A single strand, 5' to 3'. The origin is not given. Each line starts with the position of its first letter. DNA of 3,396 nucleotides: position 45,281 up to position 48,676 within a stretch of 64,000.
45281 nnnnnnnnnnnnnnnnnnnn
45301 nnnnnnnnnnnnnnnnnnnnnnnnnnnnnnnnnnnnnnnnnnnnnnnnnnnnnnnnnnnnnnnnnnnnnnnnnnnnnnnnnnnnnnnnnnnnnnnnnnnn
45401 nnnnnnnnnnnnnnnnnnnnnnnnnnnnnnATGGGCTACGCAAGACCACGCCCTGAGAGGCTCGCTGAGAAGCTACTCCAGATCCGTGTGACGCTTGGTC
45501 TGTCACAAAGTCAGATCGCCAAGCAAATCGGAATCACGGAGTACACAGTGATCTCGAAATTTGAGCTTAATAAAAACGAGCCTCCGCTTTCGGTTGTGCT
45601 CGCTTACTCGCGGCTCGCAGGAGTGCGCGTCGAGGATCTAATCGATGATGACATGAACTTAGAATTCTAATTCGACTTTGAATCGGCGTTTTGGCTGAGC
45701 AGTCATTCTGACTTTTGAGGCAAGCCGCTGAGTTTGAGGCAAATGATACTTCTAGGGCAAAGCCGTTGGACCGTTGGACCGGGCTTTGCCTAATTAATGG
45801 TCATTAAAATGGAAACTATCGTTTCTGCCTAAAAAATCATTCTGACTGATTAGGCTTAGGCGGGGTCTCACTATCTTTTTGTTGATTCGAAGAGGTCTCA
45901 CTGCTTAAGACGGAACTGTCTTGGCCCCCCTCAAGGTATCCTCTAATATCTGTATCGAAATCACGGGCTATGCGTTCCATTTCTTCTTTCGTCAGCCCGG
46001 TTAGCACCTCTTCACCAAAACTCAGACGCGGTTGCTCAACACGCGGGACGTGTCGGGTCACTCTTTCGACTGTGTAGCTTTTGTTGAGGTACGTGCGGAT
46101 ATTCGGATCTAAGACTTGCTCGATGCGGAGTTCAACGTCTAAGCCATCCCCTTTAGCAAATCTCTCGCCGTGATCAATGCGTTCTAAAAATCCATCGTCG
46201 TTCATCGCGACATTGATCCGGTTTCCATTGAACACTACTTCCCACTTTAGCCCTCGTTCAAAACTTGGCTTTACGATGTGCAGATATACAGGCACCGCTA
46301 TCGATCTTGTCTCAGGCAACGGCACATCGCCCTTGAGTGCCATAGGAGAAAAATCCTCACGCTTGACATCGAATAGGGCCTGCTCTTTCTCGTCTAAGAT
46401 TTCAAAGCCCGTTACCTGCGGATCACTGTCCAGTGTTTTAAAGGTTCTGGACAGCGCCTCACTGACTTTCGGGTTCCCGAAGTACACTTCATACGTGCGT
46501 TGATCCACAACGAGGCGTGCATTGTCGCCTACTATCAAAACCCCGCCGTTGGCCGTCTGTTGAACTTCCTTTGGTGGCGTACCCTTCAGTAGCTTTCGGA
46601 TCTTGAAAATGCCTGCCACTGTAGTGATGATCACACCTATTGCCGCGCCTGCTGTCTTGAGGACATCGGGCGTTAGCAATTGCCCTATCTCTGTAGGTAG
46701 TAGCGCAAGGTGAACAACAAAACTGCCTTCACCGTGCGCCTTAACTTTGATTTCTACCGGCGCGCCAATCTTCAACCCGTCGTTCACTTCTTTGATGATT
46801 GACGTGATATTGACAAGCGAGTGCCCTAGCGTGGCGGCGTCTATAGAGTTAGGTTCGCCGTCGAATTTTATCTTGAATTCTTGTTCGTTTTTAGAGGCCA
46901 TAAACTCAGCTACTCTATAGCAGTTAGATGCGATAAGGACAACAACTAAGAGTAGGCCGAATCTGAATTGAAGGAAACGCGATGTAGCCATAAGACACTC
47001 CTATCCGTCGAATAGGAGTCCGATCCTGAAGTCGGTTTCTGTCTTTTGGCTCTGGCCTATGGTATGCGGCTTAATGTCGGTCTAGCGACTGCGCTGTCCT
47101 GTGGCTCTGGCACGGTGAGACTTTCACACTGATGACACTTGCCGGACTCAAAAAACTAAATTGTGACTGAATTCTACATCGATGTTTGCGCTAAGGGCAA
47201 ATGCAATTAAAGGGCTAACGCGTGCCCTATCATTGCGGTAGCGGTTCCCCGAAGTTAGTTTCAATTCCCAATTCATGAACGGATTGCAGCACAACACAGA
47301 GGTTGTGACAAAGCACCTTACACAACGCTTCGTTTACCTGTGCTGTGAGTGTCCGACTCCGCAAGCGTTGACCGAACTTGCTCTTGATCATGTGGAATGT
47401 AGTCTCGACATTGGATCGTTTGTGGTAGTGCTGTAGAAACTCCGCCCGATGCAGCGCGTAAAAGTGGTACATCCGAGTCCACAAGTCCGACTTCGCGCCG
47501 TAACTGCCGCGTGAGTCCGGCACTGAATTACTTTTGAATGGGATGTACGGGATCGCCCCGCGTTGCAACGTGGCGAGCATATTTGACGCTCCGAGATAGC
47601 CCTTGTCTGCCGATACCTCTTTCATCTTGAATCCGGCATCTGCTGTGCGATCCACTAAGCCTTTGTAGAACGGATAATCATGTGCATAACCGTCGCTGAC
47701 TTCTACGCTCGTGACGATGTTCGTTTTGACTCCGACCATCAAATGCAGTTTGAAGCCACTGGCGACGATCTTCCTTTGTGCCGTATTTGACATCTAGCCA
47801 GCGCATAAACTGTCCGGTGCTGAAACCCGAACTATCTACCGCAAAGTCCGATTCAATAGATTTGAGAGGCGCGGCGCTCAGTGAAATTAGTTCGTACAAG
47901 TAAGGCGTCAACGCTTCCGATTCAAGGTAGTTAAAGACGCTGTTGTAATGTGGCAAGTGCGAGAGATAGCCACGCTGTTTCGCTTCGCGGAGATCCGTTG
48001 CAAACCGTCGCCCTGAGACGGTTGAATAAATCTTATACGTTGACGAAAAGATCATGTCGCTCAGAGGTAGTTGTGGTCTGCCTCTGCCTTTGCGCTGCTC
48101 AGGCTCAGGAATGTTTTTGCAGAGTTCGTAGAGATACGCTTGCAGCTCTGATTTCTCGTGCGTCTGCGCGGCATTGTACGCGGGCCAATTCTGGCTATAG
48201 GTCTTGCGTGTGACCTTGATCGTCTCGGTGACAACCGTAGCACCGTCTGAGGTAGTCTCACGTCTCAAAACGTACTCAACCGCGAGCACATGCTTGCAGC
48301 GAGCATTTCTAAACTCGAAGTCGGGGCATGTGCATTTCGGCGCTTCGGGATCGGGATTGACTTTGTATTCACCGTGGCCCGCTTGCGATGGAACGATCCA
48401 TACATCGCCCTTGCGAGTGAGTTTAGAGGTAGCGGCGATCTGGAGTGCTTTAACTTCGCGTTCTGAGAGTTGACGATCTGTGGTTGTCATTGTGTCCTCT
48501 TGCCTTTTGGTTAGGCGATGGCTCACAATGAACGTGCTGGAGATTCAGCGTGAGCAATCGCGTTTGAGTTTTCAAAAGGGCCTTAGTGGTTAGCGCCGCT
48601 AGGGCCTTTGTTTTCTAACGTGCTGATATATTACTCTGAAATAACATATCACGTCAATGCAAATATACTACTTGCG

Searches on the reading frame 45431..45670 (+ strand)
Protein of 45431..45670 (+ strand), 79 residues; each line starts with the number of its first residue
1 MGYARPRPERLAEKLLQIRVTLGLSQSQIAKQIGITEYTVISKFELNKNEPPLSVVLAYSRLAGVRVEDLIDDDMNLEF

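Call 12: search_protein_families(library=pfam, proteins=[window:45431-45670:+], max_evalue=0.01)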
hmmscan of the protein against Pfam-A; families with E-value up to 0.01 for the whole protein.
window:45431-45670:+ (79 aa): 6 families
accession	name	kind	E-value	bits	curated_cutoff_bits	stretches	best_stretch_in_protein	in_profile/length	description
PF01381.28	HTH_3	-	1.1e-07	32.2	23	1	17-70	3-55/55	Helix-turn-helix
PF12844.13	HTH_19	-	4e-07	30.3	30.2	1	13-71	2-59/64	Helix-turn-helix domain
PF13560.12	HTH_31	-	0.0014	19.4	27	1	10-68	1-59/64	Helix-turn-helix domain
PF13443.12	HTH_26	-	0.0019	18.8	22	1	15-72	2-59/63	Cro/C1-type HTH DNA-binding domain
PF13545.12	HTH_Crp_2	-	0.0031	17.9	27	1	9-41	1-40/70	Crp-like helix-turn-helix domain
PF00157.23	Pou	-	0.008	16.5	27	1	9-48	7-46/72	Pou domain - N-terminal to homeobox domain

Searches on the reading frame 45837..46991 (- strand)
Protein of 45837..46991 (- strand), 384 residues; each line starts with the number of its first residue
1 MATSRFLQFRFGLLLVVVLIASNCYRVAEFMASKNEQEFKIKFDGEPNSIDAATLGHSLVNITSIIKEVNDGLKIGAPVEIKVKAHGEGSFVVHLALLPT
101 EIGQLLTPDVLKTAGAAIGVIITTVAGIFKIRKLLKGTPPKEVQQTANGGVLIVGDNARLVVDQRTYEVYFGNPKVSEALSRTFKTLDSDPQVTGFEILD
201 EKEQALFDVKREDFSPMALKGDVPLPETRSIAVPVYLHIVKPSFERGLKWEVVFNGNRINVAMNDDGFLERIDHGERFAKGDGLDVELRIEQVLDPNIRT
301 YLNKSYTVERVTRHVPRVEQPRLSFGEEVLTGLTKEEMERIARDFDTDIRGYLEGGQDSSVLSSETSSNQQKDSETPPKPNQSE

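Call 12: search_protein_families(library=pfam, proteins=[window:45837-46991:-], max_evalue=0.01)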
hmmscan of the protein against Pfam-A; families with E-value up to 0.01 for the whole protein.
window:45837-46991:- (384 aa): 0 families

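Call 48: search_protein_families(library=padloc, proteins=[window:45837-46991:-], max_evalue=0.001)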
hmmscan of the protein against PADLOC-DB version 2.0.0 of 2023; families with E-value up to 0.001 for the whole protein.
window:45837-46991:- (384 aa): 3 families
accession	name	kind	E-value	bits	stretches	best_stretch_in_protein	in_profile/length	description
PDLC05015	PDC-S42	-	1.1e-38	131.5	1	35-325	2-300/302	-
PDLC05016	PDC-S42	-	3.7e-16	57.4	1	34-316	8-290/320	-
PDLC05017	PDC-S42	-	1.3e-06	26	1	47-271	21-231/302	-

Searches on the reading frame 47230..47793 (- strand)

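Call 12: search_protein_families(library=pfam, proteins=[window:47230-47793:-], max_evalue=0.01)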
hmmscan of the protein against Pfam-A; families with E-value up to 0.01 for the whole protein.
window:47230-47793:- (187 aa): 2 families
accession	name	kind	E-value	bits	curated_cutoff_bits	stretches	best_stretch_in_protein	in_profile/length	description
PF01609.27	DDE_Tnp_1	-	1.5e-18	67.7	23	1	12-165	34-200/200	Transposase DDE domain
PF13612.12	DDE_Tnp_1_3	-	0.0033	17.9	27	0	13-78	45-102/155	Transposase DDE domain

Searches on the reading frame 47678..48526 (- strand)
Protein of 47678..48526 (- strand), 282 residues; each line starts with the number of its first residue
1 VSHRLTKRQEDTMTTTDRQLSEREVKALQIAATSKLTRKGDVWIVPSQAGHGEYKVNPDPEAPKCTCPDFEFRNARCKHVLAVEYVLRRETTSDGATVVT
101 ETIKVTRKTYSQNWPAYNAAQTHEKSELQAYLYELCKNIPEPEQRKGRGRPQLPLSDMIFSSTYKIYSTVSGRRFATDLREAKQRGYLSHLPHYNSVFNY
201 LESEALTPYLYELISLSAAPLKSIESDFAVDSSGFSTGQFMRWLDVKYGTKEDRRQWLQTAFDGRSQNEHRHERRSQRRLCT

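Call 12: search_protein_families(library=pfam, proteins=[window:47678-48526:-], max_evalue=0.01)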
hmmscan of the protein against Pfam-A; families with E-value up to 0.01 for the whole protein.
window:47678-48526:- (282 aa): 2 families
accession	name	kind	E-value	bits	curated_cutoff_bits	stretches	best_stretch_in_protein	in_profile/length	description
PF04434.22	SWIM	-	1.8e-08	34.2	19.6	1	54-86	1-36/38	SWIM zinc finger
PF03231.18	Tospov_NS-S_N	-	0.0036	16.8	25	1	10-46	208-244/351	Tospovirus non-structural protein NS-S-like, N-terminal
